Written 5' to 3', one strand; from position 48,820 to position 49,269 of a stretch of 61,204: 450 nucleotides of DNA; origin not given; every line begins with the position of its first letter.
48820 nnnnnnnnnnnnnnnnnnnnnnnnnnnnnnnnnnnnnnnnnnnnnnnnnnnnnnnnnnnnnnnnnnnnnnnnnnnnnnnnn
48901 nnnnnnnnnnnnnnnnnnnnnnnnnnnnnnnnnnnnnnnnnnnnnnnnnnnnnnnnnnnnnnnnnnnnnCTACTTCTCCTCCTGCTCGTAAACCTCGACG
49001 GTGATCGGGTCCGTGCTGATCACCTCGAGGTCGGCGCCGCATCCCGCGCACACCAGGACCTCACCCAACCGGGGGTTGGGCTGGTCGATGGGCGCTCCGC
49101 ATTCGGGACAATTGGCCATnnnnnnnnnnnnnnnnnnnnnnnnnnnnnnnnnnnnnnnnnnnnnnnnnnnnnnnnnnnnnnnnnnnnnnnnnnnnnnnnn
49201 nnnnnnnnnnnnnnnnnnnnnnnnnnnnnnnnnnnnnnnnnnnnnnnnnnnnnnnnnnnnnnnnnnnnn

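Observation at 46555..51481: LysW-like carrier ORF among MurD-like ligase, threonine-synthase-like PLP enzyme, large ATP-grasp ligase and C40 peptidase: candidate undescribed carrier-dependent ligation module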

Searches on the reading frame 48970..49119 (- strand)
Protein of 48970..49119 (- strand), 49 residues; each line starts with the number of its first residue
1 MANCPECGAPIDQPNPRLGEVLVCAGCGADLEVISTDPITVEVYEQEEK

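Call 3: search_protein_families(library=pfam, proteins=[window:48970-49119:-], max_evalue=0.01)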
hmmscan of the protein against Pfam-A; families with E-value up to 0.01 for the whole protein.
window:48970-49119:- (49 aa): 8 families
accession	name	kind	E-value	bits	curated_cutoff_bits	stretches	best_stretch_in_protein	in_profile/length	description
PF21344.3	Zn_ribbon_LysW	-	3.8e-14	52.5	27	1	2-44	1-44/46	Alpha-aminoadipate carrier protein LysW-like, globular domain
PF13248.11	Zn_ribbon_3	-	0.00025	20.8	27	0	1-12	2-13/26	zinc-ribbon domain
PF08271.17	Zn_Ribbon_TF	-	0.00083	19.3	29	1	4-38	3-36/43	TFIIB zinc-binding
PF03604.18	Zn_ribbon_RPAB4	-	0.0018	18.3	24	0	23-39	2-18/32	DNA directed RNA polymerase, 7 kDa subunit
PF08792.16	A2L_zn_ribbon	-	0.0022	18.1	22.9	0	23-37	5-19/33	A2L zinc ribbon domain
PF12773.13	DZR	-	0.0048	17.5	27.3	1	3-32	14-35/45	Double zinc ribbon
PF13240.11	Zn_Ribbon_1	-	0.0062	16.7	25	0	4-12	2-10/23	zinc-ribbon domain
PF24460.1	DUF7575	-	0.0079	16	28.5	0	2-13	4-15/28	Domain of unknown function (DUF7575)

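Call 4: search_protein_families(library=ncbifam, proteins=[window:48970-49119:-], max_evalue=0.01)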
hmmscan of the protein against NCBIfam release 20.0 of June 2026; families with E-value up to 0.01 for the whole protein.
window:48970-49119:- (49 aa): 4 families
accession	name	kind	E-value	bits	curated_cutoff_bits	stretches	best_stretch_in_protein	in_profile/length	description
TIGR01206.1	lysW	equivalog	4.8e-14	52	53.2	1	2-48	3-49/54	lysine biosynthesis protein LysW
NF041070.1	carrier_LysW_Arch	domain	6.6e-08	32.5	75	1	3-47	4-51/57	alpha-aminoadipate/glutamate carrier protein LysW/ArgW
NF049861.1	SCO2400_fam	subfamily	0.0012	19.4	55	0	21-40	14-33/136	SCO2400 family protein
NF038384.1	zinc_YnfU_fam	subfamily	0.0091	15.6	36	0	3-29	18-46/52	YnfU family zinc-binding protein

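Call 17: find_homologous_proteins(query=window:48970-49119:-, max_evalue=0.001)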
Query window:48970-49119:- (49 aa): 14 proteins with E <= 0.001 among 14 candidates.
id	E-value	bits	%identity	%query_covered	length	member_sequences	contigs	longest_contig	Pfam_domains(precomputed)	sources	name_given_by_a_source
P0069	1.3e-23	99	90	100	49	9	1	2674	PF21344.4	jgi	jgi:alpha-aminoadipate carrier protein LysW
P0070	2.1e-21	92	88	100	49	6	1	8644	PF21344.4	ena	-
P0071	2.4e-21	92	86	100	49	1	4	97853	PF21344.4,PF08271.18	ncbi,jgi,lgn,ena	jgi:alpha-aminoadipate carrier protein LysW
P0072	7.4e-21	90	84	100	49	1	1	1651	PF21344.4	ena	-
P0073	2.9e-20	88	84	100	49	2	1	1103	PF21344.4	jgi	jgi:lysine biosynthesis protein LysW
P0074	1.2e-17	80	73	100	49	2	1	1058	PF21344.4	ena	-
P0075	3.3e-16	76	71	100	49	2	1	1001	PF21344.4,PF08271.18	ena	-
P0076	5.4e-16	75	75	98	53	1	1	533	PF21344.4,PF08271.18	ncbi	-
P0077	6.1e-16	75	71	100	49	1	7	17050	PF21344.4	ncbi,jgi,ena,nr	ncbi:MAG TPA: lysine biosynthesis protein LysW [Candidatus Dormibacteraeota bacterium]|jgi:lysine bi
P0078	1.2e-15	74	69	100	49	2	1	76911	PF21344.4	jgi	jgi:alpha-aminoadipate carrier protein LysW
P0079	2.9e-15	73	71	100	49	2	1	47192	PF21344.4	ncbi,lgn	ncbi:MAG: lysine biosynthesis protein LysW [Candidatus Dormibacteria bacterium]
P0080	3.5e-15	72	69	100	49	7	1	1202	PF21344.4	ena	-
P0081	1.5e-14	70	87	80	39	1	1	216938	PF21344.4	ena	-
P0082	5.4e-10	56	91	65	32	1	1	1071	PF21344.4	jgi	jgi:lysine biosynthesis protein LysW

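Call 21: search_solved_structures(query=window:48970-49119:-, max_evalue=1, show_alignments=3)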
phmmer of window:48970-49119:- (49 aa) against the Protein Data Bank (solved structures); distinct sequences matched with E-value up to 1: 8.
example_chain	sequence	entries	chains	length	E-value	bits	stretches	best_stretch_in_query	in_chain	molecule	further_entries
3wwl_A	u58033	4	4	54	5.6e-12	48.3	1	2-47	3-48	Alpha-aminoadipate carrier protein LysW | OrfF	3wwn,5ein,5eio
5k2m_E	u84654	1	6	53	1.4e-07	34.6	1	1-46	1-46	Probable lysine biosynthesis protein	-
1g25_A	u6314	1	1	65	0.064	17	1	2-18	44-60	CDK-ACTIVATING KINASE ASSEMBLY FACTOR MAT1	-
3vpb_E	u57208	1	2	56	0.082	16.7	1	3-35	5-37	Alpha-aminoadipate carrier protein lysW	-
30ga_I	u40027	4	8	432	0.083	16.7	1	2-41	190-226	TniQ.1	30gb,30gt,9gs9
1mey_C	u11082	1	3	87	0.12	16.2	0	3-14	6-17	CONSENSUS ZINC FINGER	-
1v98_A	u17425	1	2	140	0.25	15.2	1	2-32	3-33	thioredoxin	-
2wrz_A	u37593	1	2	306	0.84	13.5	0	8-38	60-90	L-ARABINOSE-BINDING PERIPLASMIC PROTEIN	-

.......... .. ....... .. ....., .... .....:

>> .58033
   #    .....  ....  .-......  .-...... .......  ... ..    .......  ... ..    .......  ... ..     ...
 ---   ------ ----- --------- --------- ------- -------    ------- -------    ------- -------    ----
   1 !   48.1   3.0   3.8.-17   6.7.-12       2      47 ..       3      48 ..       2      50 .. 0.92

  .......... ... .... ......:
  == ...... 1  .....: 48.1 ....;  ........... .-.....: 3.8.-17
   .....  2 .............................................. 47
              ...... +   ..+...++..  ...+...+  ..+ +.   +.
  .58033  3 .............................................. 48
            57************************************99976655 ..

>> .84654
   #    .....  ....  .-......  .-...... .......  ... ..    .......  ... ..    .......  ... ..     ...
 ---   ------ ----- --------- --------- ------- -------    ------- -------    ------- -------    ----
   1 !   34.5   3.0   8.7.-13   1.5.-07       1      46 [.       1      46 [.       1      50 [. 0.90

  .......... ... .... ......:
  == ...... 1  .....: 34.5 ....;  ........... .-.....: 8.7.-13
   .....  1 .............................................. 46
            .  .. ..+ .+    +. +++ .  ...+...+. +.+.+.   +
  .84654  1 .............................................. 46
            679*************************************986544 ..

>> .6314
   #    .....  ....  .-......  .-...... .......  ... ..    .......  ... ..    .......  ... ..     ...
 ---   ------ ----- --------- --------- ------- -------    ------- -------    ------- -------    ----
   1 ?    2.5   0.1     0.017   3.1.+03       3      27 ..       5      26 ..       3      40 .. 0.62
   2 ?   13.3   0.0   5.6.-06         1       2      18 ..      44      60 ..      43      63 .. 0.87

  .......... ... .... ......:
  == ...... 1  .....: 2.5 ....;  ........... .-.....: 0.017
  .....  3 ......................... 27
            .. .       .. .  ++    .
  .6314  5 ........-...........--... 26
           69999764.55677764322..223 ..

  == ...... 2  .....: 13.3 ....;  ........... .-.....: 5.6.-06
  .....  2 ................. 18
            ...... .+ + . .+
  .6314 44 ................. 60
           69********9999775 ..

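Call 64: search_protein_families(library=padloc, proteins=[window:48970-49119:-], max_evalue=0.001)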
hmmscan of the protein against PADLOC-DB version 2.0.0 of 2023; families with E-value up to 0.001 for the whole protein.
window:48970-49119:- (49 aa): 0 families

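Call 66: search_protein_representatives(alignment_id=A2)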
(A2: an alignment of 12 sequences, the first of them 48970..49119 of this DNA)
Query: 12 sequences, 49 profile positions. Proteins with E-value up to 0.001 (for the whole library): 785; up to 1e-10: 9; up to 1e-30: 0. The best 150 are listed.
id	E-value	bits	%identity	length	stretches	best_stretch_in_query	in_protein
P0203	2.7e-28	113.7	-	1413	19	21-33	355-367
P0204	2.0e-25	104.5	-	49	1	1-49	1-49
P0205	1.0e-15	73.4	-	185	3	1-39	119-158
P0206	9.1e-13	64.0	-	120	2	2-42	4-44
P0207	1.3e-12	63.5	-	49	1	1-49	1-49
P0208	6.6e-12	61.2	-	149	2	2-41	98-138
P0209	1.4e-11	60.2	-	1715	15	9-45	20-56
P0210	6.2e-11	58.1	-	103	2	2-47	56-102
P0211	6.9e-11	58.0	-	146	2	3-41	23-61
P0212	1.6e-10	56.8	-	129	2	2-45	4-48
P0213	1.6e-10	56.8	-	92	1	4-49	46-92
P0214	2.7e-10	56.0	-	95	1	1-44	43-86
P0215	3.3e-10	55.8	-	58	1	3-47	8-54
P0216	4.0e-10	55.5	-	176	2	4-40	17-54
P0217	4.5e-10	55.4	-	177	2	2-42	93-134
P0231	3.5e-09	52.5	-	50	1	1-47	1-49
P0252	1.7e-08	50.3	-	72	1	2-47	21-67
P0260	3.3e-08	49.4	-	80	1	1-43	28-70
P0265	4.8e-08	48.9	-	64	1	2-41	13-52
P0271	7.1e-08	48.3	-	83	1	2-42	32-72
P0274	8.1e-08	48.1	-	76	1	1-41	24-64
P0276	8.5e-08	48.1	-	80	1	2-42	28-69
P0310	4.1e-07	45.9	-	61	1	3-47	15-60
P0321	6.0e-07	45.3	-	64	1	3-42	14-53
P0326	6.9e-07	45.2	-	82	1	1-43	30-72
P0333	8.8e-07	44.8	-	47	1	3-47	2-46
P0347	1.3e-06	44.2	-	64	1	2-43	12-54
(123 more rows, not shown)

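Call 68: find_encoding_contigs(protein=P0231, flank=7000, max_places=2)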
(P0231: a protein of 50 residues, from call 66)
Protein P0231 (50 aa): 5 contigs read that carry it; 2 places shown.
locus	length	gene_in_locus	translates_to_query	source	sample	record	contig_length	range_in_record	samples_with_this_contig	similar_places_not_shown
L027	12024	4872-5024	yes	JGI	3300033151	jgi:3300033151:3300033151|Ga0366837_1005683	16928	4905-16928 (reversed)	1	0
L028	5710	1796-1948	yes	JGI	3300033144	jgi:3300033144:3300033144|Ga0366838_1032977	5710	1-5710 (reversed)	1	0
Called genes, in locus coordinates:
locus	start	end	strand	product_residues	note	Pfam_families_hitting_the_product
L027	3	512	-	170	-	?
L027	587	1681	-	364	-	PF01098:FTSW_RODA_SPOVE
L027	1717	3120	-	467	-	PF02655:ATP-grasp_3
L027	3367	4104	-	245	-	PF00291:PALP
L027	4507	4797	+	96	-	-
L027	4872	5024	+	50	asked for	PF21344:Zn_ribbon_LysW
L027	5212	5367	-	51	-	-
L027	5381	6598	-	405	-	PF08245:Mur_ligase_M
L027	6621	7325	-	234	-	-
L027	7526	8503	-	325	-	PF00877:NLPC_P60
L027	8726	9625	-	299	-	PF01073:3Beta_HSD, PF01370:Epimerase, PF04321:RmlD_sub_bind (faint), PF16363:GDP_Man_Dehyd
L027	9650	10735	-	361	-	PF00483:NTP_transferase, PF12804:NTP_transf_3 (weak), PF22640:ManC_GMP_beta-helix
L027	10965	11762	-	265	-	PF00483:NTP_transferase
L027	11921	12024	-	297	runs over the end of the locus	PF03547:Mem_trans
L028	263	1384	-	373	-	PF00291:PALP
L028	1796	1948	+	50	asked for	PF21344:Zn_ribbon_LysW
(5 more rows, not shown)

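Call 70: find_encoding_contigs(protein=P0333, flank=7000, max_places=2)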
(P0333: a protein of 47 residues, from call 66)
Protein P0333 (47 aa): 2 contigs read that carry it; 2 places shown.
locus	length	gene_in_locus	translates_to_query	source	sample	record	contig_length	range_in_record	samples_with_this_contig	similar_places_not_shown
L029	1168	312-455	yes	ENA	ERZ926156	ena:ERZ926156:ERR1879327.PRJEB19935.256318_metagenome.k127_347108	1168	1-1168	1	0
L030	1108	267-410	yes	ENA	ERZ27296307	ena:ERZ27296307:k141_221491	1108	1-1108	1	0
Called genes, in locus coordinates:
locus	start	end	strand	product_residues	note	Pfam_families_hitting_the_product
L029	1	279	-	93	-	?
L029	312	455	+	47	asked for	PF08271:Zn_Ribbon_TF (weak), PF21344:Zn_ribbon_LysW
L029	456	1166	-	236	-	?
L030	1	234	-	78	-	?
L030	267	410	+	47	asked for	PF08271:Zn_Ribbon_TF (weak), PF21344:Zn_ribbon_LysW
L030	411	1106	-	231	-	?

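Call 71: find_encoding_contigs(protein=P0310, flank=7000, max_places=2)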
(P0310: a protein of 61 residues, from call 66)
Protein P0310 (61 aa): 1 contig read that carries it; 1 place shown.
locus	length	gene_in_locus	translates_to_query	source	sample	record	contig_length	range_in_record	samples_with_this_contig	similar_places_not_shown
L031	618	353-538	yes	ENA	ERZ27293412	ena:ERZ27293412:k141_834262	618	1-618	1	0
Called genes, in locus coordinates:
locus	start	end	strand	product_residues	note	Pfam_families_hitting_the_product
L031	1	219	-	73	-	?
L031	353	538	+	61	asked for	PF21344:Zn_ribbon_LysW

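Call 83: find_related_loci(query=A6, collection=metagenome_contigs, flank=6000)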
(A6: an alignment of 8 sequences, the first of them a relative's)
Query A6 (49 aa) in metagenome_contigs; peptide patterns used: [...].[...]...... (x = any residue, [..] = any of these).
600 stretches matched a pattern (row limit reached: there are more); 13 encode a relative of the query (tblastn E <= 1e-3); 13 distinct loci.
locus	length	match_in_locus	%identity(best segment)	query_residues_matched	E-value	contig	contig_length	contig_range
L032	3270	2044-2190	67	1-49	2e-17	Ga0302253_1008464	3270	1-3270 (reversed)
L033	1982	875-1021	67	1-49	1e-16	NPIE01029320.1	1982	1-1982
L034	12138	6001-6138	63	4-49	9e-16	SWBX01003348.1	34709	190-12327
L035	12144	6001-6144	59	3-49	1e-13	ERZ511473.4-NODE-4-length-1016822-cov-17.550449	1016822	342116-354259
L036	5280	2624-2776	51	1-49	1e-13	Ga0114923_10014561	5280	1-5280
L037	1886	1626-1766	55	4-49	3e-12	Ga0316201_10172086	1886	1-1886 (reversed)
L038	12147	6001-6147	52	2-49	8e-12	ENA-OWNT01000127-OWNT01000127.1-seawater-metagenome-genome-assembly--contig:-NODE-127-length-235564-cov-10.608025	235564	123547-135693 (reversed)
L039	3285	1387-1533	48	2-49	3e-10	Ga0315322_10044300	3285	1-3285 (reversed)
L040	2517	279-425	47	2-49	1e-9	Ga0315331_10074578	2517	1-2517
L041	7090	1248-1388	49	4-49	2e-8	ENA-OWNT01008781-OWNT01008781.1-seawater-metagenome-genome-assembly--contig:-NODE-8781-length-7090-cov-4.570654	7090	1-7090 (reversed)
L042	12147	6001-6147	49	2-49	7e-8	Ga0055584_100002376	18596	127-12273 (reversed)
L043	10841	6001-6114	46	2-38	1e-7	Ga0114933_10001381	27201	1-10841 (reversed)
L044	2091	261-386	45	4-44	2e-6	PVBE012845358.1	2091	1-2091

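Call 87: search_protein_families(library=pfam, proteins=[L034:4338-5807:-, L034:3603-4298:-, L034:1318-2790:-, L034:6146-7843:+, L038:3926-5866:-, L038:2904-3959:-, L038:10934-12130:-, L042:2925-3986:-, L042:10641-12137:+, L036:4010-4810:+], max_evalue=0.0001)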
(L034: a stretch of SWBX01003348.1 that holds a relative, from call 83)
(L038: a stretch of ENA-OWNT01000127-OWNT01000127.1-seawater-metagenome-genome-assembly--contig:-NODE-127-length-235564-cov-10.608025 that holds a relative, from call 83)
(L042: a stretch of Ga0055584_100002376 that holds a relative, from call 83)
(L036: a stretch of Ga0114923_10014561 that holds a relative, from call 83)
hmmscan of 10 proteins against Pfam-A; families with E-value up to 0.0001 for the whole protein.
L034:4338-5807:- (489 aa): 2 families
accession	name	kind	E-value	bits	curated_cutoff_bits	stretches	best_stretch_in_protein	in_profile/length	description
PF04055.27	Radical_SAM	-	2.5e-24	86.8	29.5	1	209-371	3-166/166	Radical SAM superfamily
PF02310.24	B12-binding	-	5.8e-21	75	32.1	1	22-134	11-121/121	B12 binding domain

L034:3603-4298:- (231 aa): 0 families

L034:1318-2790:- (490 aa): 1 family
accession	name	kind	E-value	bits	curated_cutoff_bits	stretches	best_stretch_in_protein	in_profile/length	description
PF09913.15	DUF2142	-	2.6e-13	50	30.1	1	149-441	107-393/395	Predicted membrane protein (DUF2142)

L034:6146-7843:+ (565 aa): 2 families
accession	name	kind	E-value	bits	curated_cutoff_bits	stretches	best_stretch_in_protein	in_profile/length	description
PF14336.11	GLUCM-like_C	-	2.9e-59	201.4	27.9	1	16-267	13-290/291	D-glutamate cyclase-like, C-terminal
PF00877.26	NLPC_P60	-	1.3e-18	67.3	23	1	451-544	1-93/105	NlpC/P60 family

L038:3926-5866:- (646 aa): 0 families

L038:2904-3959:- (351 aa): 5 families
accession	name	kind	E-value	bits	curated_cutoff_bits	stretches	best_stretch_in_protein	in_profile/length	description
PF00535.33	Glycos_transf_2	-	8.1e-22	78.4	23.3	1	30-193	1-167/168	Glycosyl transferase family 2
PF13641.12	Glyco_tranf_2_3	-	4.1e-15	56.9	27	1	29-232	3-213/230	Glycosyltransferase like family 2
PF13632.12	Glyco_trans_2_3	-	1.8e-10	41.4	27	1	106-230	2-122/198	Glycosyl transferase family group 2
PF02709.20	Glyco_transf_7C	-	4.2e-06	26.8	23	1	179-223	20-65/78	N-terminal domain of galactosyltransferase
PF13506.12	Glyco_transf_21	-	2.6e-05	24.2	21.7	1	96-229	24-153/174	Glycosyl transferase family 21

L038:10934-12130:- (398 aa): 1 family
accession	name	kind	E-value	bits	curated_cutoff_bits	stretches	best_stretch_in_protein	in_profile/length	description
PF00691.25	OmpA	-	4.3e-21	75.5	27.2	1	254-350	1-98/98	OmpA family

L042:2925-3986:- (353 aa): 3 families
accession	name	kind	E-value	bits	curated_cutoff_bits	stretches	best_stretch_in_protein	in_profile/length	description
PF00535.33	Glycos_transf_2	-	2.5e-18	67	23.3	1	18-137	1-126/168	Glycosyl transferase family 2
PF13641.12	Glyco_tranf_2_3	-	2.8e-09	37.8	27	1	17-227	3-216/230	Glycosyltransferase like family 2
PF13632.12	Glyco_trans_2_3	-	1.2e-06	28.9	27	1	167-228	69-129/198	Glycosyl transferase family group 2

L042:10641-12137:+ (498 aa): 1 family
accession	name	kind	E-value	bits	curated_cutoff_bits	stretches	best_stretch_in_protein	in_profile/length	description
PF00850.24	Hist_deacetyl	-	1e-53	183.1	27.9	1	127-401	1-291/298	Histone deacetylase domain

L036:4010-4810:+ (266 aa): 1 family
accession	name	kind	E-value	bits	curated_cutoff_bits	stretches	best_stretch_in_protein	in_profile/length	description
PF00892.27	EamA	-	4.7e-25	88.9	28.2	2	131-264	2-134/135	EamA-like transporter family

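Call 88: search_protein_families(library=pfam, proteins=[L027:6621-7325:-, L027:4507-4797:+, L036:2849-3835:+, L038:6151-7047:+], max_evalue=1)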
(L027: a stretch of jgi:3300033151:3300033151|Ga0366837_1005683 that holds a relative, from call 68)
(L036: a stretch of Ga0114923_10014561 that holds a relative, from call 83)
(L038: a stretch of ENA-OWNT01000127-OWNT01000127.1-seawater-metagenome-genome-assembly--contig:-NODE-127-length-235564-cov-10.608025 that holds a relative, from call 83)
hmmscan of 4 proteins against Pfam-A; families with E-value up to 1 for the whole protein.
L027:6621-7325:- (234 aa): 0 families

L027:4507-4797:+ (96 aa): 1 family
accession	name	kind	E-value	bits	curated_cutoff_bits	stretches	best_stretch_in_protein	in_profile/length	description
PF13398.12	Peptidase_M50B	-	0.1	12.7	26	1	11-82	66-134/201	Peptidase M50B-like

L036:2849-3835:+ (328 aa): 1 family
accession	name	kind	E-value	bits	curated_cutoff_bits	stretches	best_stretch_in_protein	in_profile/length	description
PF00877.26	NLPC_P60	-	1.8e-15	57.2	23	1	214-308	2-92/105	NlpC/P60 family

L038:6151-7047:+ (298 aa): 1 family
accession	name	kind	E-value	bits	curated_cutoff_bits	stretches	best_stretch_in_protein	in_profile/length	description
PF00877.26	NLPC_P60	-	6e-17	62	23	1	184-273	1-86/105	NlpC/P60 family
